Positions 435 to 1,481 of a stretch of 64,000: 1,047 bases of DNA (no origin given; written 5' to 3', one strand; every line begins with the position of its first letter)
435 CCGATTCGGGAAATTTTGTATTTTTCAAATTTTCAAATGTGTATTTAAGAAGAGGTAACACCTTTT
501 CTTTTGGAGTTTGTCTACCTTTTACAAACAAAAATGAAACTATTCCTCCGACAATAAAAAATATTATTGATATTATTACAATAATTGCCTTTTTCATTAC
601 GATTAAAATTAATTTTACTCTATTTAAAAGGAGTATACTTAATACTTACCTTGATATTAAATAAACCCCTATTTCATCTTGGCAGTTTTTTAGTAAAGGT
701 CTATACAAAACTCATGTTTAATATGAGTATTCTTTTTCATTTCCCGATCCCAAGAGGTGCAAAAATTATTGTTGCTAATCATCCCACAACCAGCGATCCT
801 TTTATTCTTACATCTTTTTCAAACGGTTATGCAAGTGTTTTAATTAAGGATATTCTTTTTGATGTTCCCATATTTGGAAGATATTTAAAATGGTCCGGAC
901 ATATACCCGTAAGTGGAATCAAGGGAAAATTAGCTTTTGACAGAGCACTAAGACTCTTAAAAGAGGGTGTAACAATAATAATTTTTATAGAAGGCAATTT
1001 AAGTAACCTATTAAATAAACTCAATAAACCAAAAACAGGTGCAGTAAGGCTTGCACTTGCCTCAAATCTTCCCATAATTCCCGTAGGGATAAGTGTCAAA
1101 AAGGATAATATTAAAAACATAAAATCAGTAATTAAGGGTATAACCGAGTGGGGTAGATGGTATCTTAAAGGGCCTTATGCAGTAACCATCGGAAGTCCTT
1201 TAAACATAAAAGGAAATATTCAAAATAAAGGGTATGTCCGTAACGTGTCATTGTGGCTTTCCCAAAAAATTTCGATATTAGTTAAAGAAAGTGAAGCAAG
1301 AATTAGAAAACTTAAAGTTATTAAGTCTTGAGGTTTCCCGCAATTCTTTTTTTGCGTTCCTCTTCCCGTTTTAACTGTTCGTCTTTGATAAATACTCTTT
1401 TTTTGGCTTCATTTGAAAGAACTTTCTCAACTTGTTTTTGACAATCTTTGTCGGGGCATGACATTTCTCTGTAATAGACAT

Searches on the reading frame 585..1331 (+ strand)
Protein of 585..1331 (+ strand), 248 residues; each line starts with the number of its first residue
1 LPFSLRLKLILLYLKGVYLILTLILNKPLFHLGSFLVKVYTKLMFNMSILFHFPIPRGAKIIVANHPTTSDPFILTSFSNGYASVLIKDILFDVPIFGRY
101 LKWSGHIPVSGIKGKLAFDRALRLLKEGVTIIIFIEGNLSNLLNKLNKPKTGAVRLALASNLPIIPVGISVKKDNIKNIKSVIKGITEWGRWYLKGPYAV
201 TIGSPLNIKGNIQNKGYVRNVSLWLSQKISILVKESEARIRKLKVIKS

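Call 72: search_protein_families(library=pfam, proteins=[window:585-1331:+], max_evalue=0.00001)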
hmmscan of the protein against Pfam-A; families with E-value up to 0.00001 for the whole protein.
window:585-1331:+ (248 aa): 1 family
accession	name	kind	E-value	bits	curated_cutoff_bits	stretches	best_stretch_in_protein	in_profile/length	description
PF01553.26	Acyltransferase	-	1.8e-17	63.8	23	1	56-170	11-132/132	Acyltransferase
